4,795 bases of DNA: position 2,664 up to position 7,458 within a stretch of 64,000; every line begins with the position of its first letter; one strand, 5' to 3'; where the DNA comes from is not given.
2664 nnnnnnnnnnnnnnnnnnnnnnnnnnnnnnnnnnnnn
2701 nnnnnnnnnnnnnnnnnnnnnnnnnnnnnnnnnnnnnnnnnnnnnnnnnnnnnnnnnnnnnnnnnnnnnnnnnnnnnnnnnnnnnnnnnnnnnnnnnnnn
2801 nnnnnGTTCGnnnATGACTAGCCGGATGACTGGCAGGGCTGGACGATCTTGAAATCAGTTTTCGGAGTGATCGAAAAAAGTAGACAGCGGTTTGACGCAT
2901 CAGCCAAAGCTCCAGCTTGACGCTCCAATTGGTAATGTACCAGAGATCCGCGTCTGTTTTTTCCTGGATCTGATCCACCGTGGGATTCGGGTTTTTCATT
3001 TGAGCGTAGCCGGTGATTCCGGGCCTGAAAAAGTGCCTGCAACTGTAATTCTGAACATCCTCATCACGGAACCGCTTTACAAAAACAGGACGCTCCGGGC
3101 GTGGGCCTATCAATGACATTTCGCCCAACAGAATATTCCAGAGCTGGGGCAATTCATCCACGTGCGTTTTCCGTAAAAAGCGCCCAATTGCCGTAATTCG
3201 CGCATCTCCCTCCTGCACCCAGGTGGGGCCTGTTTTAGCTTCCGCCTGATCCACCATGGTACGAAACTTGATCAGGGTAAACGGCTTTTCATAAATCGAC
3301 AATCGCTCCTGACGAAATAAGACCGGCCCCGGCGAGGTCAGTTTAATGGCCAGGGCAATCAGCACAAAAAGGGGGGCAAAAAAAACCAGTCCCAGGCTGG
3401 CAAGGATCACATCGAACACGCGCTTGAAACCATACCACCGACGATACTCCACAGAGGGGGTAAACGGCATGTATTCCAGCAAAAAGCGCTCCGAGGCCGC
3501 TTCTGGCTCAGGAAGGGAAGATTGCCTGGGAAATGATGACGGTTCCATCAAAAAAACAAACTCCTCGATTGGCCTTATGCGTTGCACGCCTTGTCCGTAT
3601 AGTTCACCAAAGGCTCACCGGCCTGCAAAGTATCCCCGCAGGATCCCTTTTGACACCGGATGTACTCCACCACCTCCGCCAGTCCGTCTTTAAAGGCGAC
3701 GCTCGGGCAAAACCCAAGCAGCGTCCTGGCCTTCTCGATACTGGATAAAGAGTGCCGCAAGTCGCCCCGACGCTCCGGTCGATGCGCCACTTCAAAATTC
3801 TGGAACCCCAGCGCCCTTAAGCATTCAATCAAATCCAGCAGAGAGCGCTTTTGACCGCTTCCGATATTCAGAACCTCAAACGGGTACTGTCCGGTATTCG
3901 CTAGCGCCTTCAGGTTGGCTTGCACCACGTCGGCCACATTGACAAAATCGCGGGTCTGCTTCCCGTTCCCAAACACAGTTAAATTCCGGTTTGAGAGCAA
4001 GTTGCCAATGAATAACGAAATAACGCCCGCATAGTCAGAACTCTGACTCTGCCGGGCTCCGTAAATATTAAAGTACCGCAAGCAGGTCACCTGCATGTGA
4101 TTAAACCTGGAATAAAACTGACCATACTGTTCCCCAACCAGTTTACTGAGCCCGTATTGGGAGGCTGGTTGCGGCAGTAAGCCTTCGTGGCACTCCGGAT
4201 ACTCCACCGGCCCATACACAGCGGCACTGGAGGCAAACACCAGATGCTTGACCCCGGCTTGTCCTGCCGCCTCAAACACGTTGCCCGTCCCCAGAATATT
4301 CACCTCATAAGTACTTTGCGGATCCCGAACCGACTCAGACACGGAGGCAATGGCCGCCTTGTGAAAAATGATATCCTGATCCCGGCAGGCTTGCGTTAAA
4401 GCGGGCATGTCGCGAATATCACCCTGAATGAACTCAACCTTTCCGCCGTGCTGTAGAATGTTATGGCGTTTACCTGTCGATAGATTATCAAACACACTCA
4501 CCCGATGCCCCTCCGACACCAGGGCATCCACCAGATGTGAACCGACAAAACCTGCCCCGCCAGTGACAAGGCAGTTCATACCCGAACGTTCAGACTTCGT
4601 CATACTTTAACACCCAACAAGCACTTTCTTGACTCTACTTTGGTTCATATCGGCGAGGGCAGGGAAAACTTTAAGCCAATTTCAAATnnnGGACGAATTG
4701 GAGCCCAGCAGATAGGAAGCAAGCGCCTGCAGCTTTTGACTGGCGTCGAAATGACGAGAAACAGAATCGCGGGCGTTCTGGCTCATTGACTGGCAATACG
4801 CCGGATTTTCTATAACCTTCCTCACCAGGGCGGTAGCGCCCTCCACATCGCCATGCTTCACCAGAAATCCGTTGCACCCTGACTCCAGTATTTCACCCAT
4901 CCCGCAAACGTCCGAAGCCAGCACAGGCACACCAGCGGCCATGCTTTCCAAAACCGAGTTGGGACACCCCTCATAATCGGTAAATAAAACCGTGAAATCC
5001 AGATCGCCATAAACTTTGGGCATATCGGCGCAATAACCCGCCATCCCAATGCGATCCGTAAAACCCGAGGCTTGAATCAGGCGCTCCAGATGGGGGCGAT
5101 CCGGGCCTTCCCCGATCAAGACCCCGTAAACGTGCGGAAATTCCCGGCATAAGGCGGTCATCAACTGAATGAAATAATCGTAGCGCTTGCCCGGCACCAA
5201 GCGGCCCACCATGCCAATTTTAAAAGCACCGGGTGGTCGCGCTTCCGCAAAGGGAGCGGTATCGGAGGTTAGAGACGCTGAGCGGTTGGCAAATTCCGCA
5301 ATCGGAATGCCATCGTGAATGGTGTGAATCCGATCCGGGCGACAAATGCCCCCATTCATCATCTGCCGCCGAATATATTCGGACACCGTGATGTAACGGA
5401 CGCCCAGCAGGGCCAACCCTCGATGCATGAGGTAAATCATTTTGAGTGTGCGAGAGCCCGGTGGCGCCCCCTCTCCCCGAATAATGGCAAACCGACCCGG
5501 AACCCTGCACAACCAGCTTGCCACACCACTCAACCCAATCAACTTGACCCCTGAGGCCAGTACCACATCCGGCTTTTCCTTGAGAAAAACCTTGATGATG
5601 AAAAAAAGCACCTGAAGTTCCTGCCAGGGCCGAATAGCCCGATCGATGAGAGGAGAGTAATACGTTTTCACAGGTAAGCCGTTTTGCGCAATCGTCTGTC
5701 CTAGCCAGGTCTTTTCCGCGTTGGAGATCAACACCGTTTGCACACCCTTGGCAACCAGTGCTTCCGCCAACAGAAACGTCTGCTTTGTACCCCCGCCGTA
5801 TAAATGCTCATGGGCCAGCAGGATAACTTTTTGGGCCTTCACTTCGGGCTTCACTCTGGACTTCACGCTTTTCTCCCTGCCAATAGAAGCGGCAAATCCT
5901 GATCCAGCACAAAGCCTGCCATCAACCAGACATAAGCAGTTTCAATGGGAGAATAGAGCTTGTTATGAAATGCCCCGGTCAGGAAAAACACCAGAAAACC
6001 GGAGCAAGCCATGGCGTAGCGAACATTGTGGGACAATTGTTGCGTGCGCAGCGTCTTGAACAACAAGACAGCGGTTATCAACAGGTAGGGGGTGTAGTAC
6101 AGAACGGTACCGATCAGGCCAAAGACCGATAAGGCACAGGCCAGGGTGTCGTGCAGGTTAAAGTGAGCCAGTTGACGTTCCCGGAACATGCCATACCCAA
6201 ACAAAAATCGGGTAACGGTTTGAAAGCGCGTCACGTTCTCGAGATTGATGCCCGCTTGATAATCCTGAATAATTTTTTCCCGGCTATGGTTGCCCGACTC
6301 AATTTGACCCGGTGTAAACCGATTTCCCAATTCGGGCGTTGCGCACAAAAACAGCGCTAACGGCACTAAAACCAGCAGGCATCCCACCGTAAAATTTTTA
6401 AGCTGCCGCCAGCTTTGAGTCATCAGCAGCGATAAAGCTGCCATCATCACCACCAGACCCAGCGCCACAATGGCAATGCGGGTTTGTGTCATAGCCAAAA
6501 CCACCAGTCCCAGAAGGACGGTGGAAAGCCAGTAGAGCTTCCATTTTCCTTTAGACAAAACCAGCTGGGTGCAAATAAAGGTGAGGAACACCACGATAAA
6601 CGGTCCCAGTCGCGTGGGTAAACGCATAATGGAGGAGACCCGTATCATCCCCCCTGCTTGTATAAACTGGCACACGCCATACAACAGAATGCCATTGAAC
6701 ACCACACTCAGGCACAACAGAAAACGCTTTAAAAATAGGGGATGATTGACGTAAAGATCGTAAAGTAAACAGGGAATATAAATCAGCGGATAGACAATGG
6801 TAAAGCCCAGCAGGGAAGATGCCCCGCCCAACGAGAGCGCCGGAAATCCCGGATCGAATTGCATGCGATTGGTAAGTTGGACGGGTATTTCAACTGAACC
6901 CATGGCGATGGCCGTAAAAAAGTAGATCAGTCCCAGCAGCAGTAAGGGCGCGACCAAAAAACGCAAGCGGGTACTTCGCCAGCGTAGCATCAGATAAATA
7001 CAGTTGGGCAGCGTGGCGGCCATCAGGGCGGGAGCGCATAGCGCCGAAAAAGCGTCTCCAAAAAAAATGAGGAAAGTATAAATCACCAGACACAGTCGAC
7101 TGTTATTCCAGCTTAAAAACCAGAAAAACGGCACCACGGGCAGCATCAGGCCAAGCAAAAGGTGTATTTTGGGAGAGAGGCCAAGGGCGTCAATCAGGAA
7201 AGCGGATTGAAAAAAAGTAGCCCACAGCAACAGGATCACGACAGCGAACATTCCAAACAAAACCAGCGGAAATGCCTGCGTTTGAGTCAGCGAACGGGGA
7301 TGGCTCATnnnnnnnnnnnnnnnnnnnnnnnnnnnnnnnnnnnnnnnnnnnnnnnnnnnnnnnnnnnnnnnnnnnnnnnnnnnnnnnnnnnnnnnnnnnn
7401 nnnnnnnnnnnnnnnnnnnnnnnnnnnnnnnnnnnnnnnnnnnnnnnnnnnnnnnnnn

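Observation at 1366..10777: Seven-gene EPS export/biosynthesis operon whose Wzc/GumC-like co-polymerase carries a degenerate (Walker-A-less) kinase-like domain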

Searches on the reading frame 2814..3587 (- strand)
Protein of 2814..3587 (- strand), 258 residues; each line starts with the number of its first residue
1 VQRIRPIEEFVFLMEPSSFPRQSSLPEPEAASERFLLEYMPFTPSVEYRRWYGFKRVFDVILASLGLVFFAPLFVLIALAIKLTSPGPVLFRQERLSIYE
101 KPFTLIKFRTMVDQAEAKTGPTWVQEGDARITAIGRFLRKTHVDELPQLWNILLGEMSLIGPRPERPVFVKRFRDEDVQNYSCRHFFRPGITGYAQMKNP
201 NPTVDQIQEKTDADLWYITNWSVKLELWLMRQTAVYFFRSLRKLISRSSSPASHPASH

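Call 3: search_protein_families(library=pfam, proteins=[window:2814-3587:-], max_evalue=0.01)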
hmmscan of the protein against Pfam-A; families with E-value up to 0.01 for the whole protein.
window:2814-3587:- (258 aa): 1 family
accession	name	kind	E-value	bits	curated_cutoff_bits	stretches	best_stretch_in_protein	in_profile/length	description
PF02397.22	Bac_transf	-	1.2e-62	211.1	27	1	55-238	1-178/179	Bacterial sugar transferase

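Call 4: search_protein_families(library=ncbifam, proteins=[window:2814-3587:-], max_evalue=0.01)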
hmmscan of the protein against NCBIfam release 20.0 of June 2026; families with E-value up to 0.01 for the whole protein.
window:2814-3587:- (258 aa): 10 families
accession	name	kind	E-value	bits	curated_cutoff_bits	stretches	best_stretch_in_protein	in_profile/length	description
TIGR03025.1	EPS_sugtrans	subfamily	2.4e-80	271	295.55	1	54-238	257-439/445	exopolysaccharide biosynthesis polyprenyl glycosylphosphotransferase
TIGR03023.1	WcaJ_sugtrans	equivalog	5.7e-75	253.3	410.75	1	54-239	262-448/453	undecaprenyl-phosphate glucose phosphotransferase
TIGR03013.1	EpsB_2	subfamily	1.5e-63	215.5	393.35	1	54-233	254-432/443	TIGR03013 family XrtA/PEP-CTERM system glycosyltransferase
TIGR03022.1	WbaP_sugtrans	subfamily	2.4e-49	168.8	403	2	128-234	346-446/456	undecaprenyl-phosphate galactose phosphotransferase WbaP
NF007518.0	PRK10124.1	equivalog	1.8e-46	158.9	684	1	54-230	273-450/464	undecaprenyl-phosphate glucose phosphotransferase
NF050817.1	PolSacchBiosHfsE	equivalog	7.7e-44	150.2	750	1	53-233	270-455/467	polysaccharide biosynthesis protein HfsE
NF041877.1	EPS_EpsZ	equivalog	6.9e-41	140.3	800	1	52-234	263-449/459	exopolysaccharide biosynthesis polyisoprenyl-phosphate hexose-1-phosphate transferase EpsZ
NF052601.1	undeca_RfbP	equivalog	9.7e-38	129.8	330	2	127-234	131-232/244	undecaprenyl-phosphate galactose phosphotransferase family protein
NF011751.0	PRK15204.1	equivalog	3.6e-25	88.5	907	1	54-234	279-466/476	undecaprenyl-phosphate galactose phosphotransferase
NF045514.1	glycotran_HepC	equivalog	6e-23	81.3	140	1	47-164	109-211/220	heterocyst development glycosyltransferase HepC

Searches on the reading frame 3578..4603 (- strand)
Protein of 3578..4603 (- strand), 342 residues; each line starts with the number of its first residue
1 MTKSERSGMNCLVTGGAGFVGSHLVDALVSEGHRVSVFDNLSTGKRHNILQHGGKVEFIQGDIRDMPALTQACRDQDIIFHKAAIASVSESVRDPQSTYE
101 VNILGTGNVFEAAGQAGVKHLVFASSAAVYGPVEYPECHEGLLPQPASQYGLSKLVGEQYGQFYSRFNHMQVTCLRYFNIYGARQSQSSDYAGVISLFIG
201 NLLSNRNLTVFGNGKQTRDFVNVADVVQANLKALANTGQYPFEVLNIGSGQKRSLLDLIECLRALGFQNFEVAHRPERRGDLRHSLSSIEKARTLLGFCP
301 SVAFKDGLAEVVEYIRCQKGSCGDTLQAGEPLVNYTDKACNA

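Call 3: search_protein_families(library=pfam, proteins=[window:3578-4603:-], max_evalue=0.01)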
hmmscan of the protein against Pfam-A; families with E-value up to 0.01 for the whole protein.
window:3578-4603:- (342 aa): 11 families
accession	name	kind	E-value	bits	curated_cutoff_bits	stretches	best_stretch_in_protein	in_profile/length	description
PF01370.27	Epimerase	-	2.9e-61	207.4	20.9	1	12-248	2-240/240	NAD dependent epimerase/dehydratase family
PF16363.11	GDP_Man_Dehyd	-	5e-50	171.3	27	1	12-310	1-331/332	GDP-mannose 4,6 dehydratase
PF01073.25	3Beta_HSD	-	6.7e-30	104.5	22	1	12-234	1-229/280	3-beta hydroxysteroid dehydrogenase/isomerase family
PF02719.21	Polysacc_synt_2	-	1e-18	68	20.2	1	12-262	2-243/293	Polysaccharide biosynthesis protein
PF04321.23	RmlD_sub_bind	-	1.9e-15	57.2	27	1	9-185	1-156/287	RmlD substrate binding domain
PF13460.12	NAD_binding_10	-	1.3e-13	51.7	27.2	1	15-133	1-105/184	NAD(P)H-binding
PF07993.18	NAD_binding_4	-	2.5e-12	47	20.1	1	13-227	1-255/258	Male sterility protein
PF05368.20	NmrA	-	3.5e-09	37.1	27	1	12-126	6-107/298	NmrA-like family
PF00106.31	adh_short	-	0.00017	21.5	26.6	1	11-111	3-117/195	short chain dehydrogenase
PF08659.16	KR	-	0.0012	19.2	22.6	1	12-128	4-138/180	KR domain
PF03435.24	Sacchrp_dh_NADP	-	0.0055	17.5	25.1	0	16-79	5-72/129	Saccharopine dehydrogenase NADP binding domain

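Call 4: search_protein_families(library=ncbifam, proteins=[window:3578-4603:-], max_evalue=0.01)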
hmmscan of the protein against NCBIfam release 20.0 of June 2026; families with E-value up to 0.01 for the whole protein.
window:3578-4603:- (342 aa): 52 families (the best 25 are shown)
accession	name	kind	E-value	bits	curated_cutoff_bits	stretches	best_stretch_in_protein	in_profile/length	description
TIGR01179.1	galE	equivalog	7.2e-57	192.7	262.3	1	11-302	2-311/332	UDP-glucose 4-epimerase GalE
NF011728.1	PRK15181.1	equivalog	8e-48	163.2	760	1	10-314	17-336/348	Vi polysaccharide biosynthesis UDP-N-acetylglucosaminuronic acid C-4 epimerase TviC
TIGR04180.1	EDH_00030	hypoth_equivalog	1.8e-43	148.7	475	1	12-296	2-290/297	NAD-dependent 4,6-dehydratase LegB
TIGR02197.1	heptose_epim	equivalog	1.2e-41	142.9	274.6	1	12-313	2-311/316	ADP-glyceromanno-heptose 6-epimerase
TIGR01181.1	dTDP_gluc_dehyt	equivalog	3.3e-40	138.1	365.1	1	11-315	2-311/321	dTDP-glucose 4,6-dehydratase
NF007956.0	PRK10675.1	subfamily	3.1e-38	131.7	394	1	9-298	1-312/338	UDP-glucose 4-epimerase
TIGR03466.1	HpnA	hypoth_equivalog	2.6e-23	82.4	367.65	1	9-159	1-150/327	hopanoid-associated sugar epimerase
NF008360.0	PRK11150.1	equivalog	7e-22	78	452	1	12-258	3-246/310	ADP-glyceromanno-heptose 6-epimerase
NF042422.1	oxyalk_red_OleD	equivalog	1.1e-21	77.5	580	1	9-131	1-115/329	2-alkyl-3-oxoalkanoate reductase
NF043036.1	ErythonDh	equivalog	3.1e-21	75.9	325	1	9-177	1-176/321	D-erythronate dehydrogenase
NF008872.0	PRK11908.1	equivalog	2.9e-20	72.6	294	1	10-316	3-336/349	bifunctional UDP-4-keto-pentose/UDP-xylose synthase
NF007582.0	PRK10217.1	equivalog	2.6e-19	69.6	698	1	11-312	4-328/355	dTDP-glucose 4,6-dehydratase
NF052578.1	StrlDmthSdmBMthl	equivalog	1.9e-18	67.3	600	1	9-236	1-218/328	sterol demethylase protein SdmB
TIGR02622.1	CDP_4_6_dhtase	equivalog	1.9e-17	63.5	278.45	1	10-136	6-139/352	CDP-glucose 4,6-dehydratase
NF042423.1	oxyalk_red_Shew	equivalog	4.4e-17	62.2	580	1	10-129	10-121/331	2-alkyl-3-oxoalkanoate reductase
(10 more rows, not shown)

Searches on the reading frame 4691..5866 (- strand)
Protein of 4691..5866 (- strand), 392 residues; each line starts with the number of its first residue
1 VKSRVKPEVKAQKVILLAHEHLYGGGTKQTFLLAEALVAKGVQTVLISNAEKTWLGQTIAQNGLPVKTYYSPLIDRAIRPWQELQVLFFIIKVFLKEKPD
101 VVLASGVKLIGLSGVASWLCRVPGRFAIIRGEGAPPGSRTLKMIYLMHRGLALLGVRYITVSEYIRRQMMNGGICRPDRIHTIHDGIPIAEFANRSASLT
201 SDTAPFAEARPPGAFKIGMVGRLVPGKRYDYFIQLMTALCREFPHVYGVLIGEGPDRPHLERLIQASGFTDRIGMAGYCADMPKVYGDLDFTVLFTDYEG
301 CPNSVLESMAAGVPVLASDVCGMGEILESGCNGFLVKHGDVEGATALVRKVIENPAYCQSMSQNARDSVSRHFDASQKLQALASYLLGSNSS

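Call 3: search_protein_families(library=pfam, proteins=[window:4691-5866:-], max_evalue=0.01)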
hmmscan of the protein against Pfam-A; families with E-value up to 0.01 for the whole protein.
window:4691-5866:- (392 aa): 6 families
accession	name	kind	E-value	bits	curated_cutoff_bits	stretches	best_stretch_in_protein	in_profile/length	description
PF00534.26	Glycos_transf_1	-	4.3e-32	111.5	26.4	1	204-367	5-171/172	Glycosyl transferases group 1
PF13692.12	Glyco_trans_1_4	-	9.9e-28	97.6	27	1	216-354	3-142/142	Glycosyl transferases group 1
PF13439.12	Glyco_transf_4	-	5.4e-09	36.7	28.5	1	23-189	1-168/170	Glycosyltransferase Family 4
PF13579.12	Glyco_trans_4_4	-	1.7e-08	35.4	29.7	1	24-186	1-158/158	Glycosyl transferase 4-like domain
PF13524.12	Glyco_trans_1_2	-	9.8e-07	29.3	25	1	280-382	38-142/144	Glycosyl transferase-like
PF20706.3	GT4-conflict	-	0.00022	20.8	26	1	208-337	189-330/385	Family 4 Glycosyltransferase in conflict systems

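Call 4: search_protein_families(library=ncbifam, proteins=[window:4691-5866:-], max_evalue=0.01)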
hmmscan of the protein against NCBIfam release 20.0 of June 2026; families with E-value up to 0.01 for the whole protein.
window:4691-5866:- (392 aa): 36 families (the best 25 are shown)
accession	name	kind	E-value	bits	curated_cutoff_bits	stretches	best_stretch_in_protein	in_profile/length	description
TIGR03088.1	stp2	hypoth_equivalog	1.2e-32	113.4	409.05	1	78-380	61-364/374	TIGR03088 family PEP-CTERM/XrtA system glycosyltransferase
TIGR03999.1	thiol_BshA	equivalog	2e-25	89.5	273.7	1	220-381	205-365/375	N-acetyl-alpha-D-glucosaminyl L-malate synthase BshA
NF041876.1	EPS_EpsE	equivalog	4.1e-20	72.4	400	1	203-381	203-388/389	exopolysaccharide biosynthesis GT4 family glycosyltransferase EpsE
NF011726.0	PRK15179.1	equivalog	2.6e-19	69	733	1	178-379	482-684/694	Vi polysaccharide biosynthesis protein TviE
NF047880.1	glyco_SdgA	exception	1.9e-18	66.3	800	1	216-375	317-477/488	serine-aspartate repeat adhesin O-glycosyltransferase SdgA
TIGR04063.1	stp3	hypoth_equivalog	1.5e-17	63.6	442.05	1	159-378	162-384/397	TIGR04063 family PEP-CTERM/XrtA system glycosyltransferase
NF047881.1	glyco_SdgB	exception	4.4e-17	61.9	800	1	215-370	322-478/496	serine-aspartate repeat adhesin O-glycosyltransferase SdgB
NF007396.0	PRK09922.1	equivalog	4.8e-15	55.3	385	1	159-374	140-344/361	lipopolysaccharide 1,6-galactosyltransferase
NF038229.1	Glyco4_Geo_Pelo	equivalog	8.7e-14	51.3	400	1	223-384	170-331/338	GPMC system family 4 glycosyltransferase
NF038011.1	PelF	equivalog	1.5e-12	47.4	100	1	166-374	270-477/489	GT4 family glycosyltransferase PelF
NF047684.1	TeichurnBiosyTuaC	equivalog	1.2e-11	44.1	550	1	217-383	222-383/391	teichuronic acid biosynthesis protein TuaC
NF050063.1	ProtGlycPglJ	equivalog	2.6e-10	40.1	500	1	219-385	199-362/363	N-acetylgalactosamine-N,N'-diacetylbacillosaminyl-diphospho-undecaprenol 4-alpha-N-acetylgalactosaminyltransferase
TIGR02149.1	glgA_Coryne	subfamily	3e-10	39.8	302.4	1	157-374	147-375/391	glycogen synthase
NF012034.0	PRK15490.1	equivalog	3.4e-10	39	813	1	216-338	400-522/578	Vi polysaccharide biosynthesis glycosyltransferase TviE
TIGR04005.1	wcaL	equivalog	1.7e-09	37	537.6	1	247-386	255-403/406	colanic acid biosynthesis glycosyltransferase WcaL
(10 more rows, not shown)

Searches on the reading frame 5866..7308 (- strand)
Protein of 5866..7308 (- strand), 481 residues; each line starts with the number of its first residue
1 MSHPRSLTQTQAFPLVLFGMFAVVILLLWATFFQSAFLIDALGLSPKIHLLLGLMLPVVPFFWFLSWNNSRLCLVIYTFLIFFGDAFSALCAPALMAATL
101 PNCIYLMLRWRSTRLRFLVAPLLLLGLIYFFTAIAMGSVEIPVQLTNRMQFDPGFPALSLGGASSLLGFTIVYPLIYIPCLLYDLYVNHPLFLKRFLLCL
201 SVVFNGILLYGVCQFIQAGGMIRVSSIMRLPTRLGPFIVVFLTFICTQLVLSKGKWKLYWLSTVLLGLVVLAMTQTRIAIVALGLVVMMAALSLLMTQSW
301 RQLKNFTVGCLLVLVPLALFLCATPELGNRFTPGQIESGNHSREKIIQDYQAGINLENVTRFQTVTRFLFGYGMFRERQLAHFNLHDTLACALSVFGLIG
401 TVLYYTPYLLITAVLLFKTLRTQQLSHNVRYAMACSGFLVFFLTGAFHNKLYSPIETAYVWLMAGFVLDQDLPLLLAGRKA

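Call 3: search_protein_families(library=pfam, proteins=[window:5866-7308:-], max_evalue=0.01)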
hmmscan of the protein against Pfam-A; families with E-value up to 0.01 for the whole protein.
window:5866-7308:- (481 aa): 0 families

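Call 4: search_protein_families(library=ncbifam, proteins=[window:5866-7308:-], max_evalue=0.01)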
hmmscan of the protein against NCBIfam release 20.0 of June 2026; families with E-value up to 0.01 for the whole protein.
window:5866-7308:- (481 aa): 0 families

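Call 69: search_protein_families(library=pfam, proteins=[window:5866-7308:-], max_evalue=1)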
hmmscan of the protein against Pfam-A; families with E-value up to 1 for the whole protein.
window:5866-7308:- (481 aa): 0 families
